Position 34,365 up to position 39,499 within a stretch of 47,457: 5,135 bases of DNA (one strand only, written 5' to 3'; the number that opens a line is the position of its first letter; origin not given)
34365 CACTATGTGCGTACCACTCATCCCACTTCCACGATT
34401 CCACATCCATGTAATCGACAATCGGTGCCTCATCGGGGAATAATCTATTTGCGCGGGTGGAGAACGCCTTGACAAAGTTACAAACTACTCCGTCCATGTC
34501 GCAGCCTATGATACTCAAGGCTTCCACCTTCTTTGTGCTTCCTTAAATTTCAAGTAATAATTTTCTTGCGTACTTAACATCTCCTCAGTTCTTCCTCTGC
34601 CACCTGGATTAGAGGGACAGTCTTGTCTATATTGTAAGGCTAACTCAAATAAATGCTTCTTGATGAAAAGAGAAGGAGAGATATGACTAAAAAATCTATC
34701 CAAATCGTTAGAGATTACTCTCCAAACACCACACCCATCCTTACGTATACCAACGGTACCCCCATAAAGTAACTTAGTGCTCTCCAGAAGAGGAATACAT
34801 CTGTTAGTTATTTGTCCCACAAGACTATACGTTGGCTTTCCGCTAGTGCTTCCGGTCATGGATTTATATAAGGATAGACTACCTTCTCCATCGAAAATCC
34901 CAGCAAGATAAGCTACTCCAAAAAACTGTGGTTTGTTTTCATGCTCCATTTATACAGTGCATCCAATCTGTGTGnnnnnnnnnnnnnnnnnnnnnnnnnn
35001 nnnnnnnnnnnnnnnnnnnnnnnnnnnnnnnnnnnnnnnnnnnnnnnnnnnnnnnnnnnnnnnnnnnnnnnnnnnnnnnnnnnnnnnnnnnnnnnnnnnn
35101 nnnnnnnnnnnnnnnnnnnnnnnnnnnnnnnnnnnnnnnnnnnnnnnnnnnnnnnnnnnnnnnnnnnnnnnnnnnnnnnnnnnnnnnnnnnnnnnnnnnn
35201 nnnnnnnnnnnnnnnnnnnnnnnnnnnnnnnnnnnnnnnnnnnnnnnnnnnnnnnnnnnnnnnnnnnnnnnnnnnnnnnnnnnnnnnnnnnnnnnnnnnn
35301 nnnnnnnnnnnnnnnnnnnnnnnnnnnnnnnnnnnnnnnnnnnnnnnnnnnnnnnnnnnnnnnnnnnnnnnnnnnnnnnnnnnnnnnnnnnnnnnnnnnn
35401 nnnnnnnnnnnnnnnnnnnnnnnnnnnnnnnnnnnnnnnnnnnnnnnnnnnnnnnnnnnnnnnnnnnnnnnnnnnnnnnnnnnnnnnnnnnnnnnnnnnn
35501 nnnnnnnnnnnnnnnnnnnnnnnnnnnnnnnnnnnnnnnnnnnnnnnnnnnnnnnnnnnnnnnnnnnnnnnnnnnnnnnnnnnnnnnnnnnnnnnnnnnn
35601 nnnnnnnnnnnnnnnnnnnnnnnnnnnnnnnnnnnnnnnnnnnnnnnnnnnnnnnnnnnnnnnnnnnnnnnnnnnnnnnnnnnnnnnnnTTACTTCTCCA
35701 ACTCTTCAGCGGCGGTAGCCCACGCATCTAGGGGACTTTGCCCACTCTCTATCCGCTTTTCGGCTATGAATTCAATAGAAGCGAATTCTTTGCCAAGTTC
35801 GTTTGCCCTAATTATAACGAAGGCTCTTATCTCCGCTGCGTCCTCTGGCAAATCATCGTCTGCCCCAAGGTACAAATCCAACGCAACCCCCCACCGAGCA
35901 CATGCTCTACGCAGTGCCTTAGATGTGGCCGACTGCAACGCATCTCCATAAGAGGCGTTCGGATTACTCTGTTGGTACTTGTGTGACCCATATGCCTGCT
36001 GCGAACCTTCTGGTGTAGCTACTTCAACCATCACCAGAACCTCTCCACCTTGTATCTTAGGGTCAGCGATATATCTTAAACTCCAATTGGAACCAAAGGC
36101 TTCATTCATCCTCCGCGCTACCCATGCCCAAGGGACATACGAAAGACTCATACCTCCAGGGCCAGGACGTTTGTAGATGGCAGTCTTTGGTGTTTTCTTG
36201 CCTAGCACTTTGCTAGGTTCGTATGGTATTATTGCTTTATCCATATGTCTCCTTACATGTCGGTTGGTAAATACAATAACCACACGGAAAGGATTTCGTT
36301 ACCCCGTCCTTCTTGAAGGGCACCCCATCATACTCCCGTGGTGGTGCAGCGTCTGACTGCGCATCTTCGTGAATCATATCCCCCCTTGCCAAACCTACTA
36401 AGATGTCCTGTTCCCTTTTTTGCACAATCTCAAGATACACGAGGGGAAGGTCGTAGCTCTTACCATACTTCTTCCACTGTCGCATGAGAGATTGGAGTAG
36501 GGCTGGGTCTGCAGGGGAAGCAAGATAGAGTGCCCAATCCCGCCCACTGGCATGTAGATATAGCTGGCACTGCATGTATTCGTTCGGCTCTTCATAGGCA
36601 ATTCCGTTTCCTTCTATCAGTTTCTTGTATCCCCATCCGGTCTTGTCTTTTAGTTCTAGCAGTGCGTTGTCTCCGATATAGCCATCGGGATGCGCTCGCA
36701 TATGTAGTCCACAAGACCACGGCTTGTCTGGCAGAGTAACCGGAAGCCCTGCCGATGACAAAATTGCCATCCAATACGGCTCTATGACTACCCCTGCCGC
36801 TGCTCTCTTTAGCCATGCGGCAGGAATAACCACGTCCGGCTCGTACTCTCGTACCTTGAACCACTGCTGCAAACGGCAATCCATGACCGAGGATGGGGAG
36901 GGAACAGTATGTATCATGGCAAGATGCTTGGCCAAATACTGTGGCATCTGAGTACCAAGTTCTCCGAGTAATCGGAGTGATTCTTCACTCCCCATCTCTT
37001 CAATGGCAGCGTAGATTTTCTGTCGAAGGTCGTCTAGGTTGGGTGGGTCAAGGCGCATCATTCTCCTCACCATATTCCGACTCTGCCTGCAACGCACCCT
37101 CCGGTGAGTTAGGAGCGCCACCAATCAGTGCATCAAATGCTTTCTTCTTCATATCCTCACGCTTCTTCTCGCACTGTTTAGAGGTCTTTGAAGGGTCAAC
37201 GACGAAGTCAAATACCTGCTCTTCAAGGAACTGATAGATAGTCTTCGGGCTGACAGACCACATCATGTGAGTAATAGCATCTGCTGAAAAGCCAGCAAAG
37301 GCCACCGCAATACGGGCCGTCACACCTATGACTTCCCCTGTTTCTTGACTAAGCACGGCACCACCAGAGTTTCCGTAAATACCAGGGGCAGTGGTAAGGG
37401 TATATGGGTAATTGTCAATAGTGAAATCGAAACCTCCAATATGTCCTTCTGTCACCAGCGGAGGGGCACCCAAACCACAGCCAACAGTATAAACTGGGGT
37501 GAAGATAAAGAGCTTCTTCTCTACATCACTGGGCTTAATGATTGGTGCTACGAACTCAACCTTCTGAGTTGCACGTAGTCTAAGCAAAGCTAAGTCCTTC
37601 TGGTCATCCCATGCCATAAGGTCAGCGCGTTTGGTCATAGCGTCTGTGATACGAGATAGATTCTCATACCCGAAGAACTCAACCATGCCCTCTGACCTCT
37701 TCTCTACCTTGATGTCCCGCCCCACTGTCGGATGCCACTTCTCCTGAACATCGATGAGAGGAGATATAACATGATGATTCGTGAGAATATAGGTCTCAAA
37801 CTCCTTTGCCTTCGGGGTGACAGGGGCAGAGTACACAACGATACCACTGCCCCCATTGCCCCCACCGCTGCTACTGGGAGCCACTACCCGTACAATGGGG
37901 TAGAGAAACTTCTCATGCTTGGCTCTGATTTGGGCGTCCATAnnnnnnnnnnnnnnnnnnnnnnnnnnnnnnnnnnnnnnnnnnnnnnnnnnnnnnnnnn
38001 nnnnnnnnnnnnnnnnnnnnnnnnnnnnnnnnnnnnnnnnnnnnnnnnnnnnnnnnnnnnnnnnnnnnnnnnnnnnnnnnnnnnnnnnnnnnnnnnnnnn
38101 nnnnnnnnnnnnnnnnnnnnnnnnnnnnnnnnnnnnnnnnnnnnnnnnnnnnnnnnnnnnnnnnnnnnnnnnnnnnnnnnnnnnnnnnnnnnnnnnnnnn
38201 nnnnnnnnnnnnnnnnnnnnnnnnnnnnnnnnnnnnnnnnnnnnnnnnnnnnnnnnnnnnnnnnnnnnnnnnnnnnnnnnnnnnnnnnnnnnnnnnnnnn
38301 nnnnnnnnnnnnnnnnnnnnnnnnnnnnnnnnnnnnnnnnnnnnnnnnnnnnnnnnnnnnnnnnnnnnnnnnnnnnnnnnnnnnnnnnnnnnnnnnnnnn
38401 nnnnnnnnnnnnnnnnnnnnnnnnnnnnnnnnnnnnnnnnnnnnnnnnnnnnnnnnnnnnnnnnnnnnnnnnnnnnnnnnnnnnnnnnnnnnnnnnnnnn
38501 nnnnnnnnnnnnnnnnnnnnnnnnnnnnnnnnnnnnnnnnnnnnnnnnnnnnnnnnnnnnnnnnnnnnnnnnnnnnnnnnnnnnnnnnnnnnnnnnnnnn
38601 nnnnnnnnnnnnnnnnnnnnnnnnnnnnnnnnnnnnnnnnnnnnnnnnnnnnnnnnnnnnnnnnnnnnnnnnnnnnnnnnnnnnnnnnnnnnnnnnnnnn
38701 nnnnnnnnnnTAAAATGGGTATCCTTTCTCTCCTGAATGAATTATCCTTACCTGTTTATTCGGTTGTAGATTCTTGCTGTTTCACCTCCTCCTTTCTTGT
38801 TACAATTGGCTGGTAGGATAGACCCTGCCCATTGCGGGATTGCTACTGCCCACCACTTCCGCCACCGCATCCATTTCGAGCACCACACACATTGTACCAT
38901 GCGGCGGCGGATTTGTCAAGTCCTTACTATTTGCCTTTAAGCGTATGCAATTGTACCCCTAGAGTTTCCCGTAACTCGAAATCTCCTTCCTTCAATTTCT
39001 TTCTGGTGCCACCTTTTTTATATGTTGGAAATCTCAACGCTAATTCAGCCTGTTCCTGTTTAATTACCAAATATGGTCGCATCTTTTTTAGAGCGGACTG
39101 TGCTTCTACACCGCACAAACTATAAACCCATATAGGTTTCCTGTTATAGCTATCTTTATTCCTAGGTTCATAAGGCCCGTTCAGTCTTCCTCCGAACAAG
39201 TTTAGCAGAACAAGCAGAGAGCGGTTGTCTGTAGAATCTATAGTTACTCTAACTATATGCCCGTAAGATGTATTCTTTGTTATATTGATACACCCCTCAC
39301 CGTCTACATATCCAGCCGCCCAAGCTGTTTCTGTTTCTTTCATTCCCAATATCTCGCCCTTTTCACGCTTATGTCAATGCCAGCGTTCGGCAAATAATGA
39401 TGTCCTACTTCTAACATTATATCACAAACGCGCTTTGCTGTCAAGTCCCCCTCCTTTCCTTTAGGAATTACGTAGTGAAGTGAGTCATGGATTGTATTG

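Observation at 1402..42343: Conserved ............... box 15-18 nt downstream of the -10 of five promoters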

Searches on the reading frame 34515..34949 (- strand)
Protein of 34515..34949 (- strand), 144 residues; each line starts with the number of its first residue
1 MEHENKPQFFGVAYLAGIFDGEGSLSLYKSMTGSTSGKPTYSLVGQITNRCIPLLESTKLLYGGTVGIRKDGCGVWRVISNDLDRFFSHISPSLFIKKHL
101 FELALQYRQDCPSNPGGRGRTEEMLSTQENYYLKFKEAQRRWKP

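Call 62: search_protein_families(library=phrogs, proteins=[window:34515-34949:-], max_evalue=0.001)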
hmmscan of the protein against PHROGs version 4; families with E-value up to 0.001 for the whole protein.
window:34515-34949:- (144 aa): 1 family
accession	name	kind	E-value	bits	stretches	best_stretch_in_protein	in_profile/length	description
phrog_5046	-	DNA, RNA and nucleotide metabolism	2.2e-10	42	1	12-129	8-131/161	HNH endonuclease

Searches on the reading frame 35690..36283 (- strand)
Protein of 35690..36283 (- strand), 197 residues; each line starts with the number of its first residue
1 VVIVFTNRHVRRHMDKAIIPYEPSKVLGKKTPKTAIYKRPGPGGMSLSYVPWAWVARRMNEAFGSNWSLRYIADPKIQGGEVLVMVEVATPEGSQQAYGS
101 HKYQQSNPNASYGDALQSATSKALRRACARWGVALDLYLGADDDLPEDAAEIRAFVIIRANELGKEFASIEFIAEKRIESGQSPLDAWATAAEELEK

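Call 61: search_protein_families(library=phrogs, proteins=[window:35690-36283:-], max_evalue=0.001)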
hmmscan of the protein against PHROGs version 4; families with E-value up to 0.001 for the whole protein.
window:35690-36283:- (197 aa): 2 families
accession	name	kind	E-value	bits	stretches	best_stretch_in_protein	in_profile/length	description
phrog_37405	-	unknown function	1.7e-07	32.3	1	25-140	30-153/221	-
phrog_1097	-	DNA, RNA and nucleotide metabolism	0.0004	21.3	1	39-151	28-127/251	Erf-like ssDNA annealing protein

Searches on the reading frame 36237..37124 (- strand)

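Call 61: search_protein_families(library=phrogs, proteins=[window:36237-37124:-], max_evalue=0.001)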
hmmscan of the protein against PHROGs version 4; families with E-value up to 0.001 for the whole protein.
window:36237-37124:- (295 aa): 1 family
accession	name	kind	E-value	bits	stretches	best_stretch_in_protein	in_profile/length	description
phrog_1990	-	DNA, RNA and nucleotide metabolism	3.8e-14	53.8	1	82-203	46-178/290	Cas4-domain exonuclease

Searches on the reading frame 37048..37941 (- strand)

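Call 61: search_protein_families(library=phrogs, proteins=[window:37048-37941:-], max_evalue=0.001)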
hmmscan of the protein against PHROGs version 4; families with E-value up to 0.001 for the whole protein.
window:37048-37941:- (297 aa): 2 families
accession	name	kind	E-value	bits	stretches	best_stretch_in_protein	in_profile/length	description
phrog_11383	-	unknown function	1.6e-08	35.4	1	31-211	187-327/462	-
phrog_9683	-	other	4.7e-07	30.5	1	104-211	89-190/233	protease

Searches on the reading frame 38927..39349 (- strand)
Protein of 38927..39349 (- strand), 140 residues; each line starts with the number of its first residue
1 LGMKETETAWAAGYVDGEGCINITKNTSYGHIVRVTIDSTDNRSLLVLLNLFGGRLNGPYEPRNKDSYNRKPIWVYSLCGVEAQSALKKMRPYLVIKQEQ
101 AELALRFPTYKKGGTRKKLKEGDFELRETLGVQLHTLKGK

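Call 13: search_protein_families(library=pfam, proteins=[window:38927-39349:-], max_evalue=0.01)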
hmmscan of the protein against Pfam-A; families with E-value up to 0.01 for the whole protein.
window:38927-39349:- (140 aa): 1 family
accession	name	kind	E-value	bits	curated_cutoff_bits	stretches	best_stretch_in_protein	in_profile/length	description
PF00961.24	LAGLIDADG_1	-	0.0015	19.8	23.1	1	12-53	2-51/102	LAGLIDADG endonuclease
